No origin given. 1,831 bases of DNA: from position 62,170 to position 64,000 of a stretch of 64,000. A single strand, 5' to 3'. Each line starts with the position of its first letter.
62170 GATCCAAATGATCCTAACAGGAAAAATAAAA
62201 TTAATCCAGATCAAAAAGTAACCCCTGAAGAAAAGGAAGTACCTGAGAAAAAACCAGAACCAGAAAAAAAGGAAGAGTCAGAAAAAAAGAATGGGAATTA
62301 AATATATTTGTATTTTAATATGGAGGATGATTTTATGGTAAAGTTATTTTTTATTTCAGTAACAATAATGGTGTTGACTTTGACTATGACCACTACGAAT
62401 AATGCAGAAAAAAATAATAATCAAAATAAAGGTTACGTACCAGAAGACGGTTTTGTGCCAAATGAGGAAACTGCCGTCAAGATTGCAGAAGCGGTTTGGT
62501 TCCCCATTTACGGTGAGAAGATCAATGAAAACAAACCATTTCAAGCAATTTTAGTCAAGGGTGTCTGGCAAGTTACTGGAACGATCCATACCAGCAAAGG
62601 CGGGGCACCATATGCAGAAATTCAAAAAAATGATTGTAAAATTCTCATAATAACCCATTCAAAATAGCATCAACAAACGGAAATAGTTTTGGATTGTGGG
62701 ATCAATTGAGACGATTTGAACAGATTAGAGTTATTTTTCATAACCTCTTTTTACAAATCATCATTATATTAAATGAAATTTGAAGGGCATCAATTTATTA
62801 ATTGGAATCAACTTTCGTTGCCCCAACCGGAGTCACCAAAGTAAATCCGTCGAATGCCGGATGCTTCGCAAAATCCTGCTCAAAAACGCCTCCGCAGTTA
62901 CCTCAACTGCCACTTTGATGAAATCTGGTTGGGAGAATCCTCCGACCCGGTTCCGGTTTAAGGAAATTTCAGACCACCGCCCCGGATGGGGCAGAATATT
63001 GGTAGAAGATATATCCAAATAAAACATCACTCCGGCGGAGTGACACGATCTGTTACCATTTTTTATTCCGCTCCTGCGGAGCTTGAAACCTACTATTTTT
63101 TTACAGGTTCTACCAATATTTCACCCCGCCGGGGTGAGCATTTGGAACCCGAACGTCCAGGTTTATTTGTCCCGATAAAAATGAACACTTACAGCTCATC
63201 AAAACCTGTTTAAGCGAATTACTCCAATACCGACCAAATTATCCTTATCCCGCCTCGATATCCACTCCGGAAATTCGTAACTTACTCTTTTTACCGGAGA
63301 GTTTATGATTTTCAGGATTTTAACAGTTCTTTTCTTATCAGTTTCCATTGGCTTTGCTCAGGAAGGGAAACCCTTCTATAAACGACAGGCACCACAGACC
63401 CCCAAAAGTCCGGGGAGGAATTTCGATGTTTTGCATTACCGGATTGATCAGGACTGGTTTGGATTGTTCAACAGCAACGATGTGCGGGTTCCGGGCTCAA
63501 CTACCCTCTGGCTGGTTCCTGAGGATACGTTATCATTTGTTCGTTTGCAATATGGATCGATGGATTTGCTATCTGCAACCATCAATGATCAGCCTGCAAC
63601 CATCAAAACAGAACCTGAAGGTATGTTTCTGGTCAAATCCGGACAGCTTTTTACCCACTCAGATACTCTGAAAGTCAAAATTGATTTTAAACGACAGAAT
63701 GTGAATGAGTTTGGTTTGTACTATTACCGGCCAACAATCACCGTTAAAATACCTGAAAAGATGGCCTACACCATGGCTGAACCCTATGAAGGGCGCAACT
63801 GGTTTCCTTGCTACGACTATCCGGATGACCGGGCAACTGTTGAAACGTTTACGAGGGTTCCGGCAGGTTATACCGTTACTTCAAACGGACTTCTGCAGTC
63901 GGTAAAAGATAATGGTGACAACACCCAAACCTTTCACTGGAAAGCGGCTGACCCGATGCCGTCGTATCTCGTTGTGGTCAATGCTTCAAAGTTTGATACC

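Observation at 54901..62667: Giant Sec-secreted RHS polymorphic toxin with downstream NTF2-fold immunity gene; possible Tc-toxin-like BC fusion architecture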

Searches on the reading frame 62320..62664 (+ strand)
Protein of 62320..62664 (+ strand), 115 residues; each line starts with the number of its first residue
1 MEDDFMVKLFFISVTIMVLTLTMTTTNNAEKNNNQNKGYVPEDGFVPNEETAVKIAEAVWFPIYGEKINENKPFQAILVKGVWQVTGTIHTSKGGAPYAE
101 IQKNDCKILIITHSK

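Call 6: search_protein_families(library=pfam, proteins=[window:62320-62664:+], max_evalue=0.1)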
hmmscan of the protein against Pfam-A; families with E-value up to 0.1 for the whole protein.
window:62320-62664:+ (115 aa): 2 families
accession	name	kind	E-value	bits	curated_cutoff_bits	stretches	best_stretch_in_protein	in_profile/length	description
PF15631.11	Imm-NTF2-2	-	2.4e-17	63.3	26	1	51-115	1-68/68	NTF2 fold immunity protein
PF20130.4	DUF6520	-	0.028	15.2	25.4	1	8-46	4-44/83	Family of unknown function (DUF6520)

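Call 7: search_protein_families(library=ncbifam, proteins=[window:62320-62664:+], max_evalue=0.1)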
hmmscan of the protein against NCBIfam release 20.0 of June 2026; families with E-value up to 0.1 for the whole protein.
window:62320-62664:+ (115 aa): 1 family
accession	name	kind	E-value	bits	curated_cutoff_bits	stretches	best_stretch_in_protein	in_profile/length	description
NF041742.1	WGxxGxxG_fam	subfamily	0.067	13.8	35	1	6-39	1-34/69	WGxxGxxG family protein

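Call 55: find_homologous_proteins(query=window:62335-62664:+, max_evalue=0.001)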
Query window:62335-62664:+ (110 aa): 4 proteins with E <= 0.001 among 5 candidates.
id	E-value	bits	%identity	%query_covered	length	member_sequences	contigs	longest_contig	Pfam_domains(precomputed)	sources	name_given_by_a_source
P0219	3.1e-67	241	100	100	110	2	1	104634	PF15631.12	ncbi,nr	ncbi:MAG: hypothetical protein J0L62_04840 [Bacteroidetes bacterium]|nr:hypothetical protein [Bacter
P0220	7.0e-26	108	52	99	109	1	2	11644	PF15631.12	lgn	-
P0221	3.3e-20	90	47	91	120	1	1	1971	PF15631.12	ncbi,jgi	jgi:hypothetical protein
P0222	1.5e-16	78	53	70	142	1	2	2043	PF15631.12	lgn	-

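Call 56: find_encoding_contigs(protein=P0219, flank=10000, max_places=3)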
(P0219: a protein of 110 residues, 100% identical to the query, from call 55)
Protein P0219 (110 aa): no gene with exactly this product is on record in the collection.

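Call 114: search_solved_structures(query=window:62335-62664:+, max_evalue=10)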
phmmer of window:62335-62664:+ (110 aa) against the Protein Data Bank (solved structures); distinct sequences matched with E-value up to 10: 0.

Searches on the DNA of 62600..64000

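Call 41: search_rna_families(source=window, start=62600, end=64000, threshold=evalue, max_evalue=1)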
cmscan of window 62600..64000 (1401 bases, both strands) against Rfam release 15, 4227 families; matches with E-value up to 1: 0.
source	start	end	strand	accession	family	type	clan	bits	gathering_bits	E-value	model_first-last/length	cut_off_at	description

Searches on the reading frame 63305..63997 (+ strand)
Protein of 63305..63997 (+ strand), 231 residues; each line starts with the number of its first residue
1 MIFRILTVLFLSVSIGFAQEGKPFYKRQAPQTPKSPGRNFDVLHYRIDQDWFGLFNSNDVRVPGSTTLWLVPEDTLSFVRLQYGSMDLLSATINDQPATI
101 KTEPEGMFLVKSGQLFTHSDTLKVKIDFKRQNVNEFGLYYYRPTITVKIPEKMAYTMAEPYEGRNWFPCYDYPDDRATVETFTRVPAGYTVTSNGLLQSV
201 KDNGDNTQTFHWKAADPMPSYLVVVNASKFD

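Call 113: search_solved_structures(query=window:63305-63997:+, max_evalue=0.001)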
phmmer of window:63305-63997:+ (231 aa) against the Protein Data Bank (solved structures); distinct sequences matched with E-value up to 0.001: 6.
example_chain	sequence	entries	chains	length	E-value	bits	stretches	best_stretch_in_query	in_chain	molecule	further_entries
6a8z_A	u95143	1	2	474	2e-06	30.3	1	153-223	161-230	Zinc metalloprotease, putative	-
6iff_A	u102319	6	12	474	2e-06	30.3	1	153-223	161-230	Zinc metalloprotease | Zinc metalloprotease, putative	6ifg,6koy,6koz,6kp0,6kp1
7v9n_A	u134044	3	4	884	7.1e-05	25.3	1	154-228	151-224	Alanine aminopeptidase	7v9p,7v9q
7v9o_A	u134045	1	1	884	7.2e-05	25.3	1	154-228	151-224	Alanine aminopeptidase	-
30ff_DB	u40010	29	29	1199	9.8e-05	24.8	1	112-218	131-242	Transcription initiation factor TFIID subunit 2 | Transcription initiation factor TFIID subunit 2, TAF2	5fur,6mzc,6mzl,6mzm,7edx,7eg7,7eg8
4kx7_A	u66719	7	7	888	0.00029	23.3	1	139-231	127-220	Glutamyl aminopeptidase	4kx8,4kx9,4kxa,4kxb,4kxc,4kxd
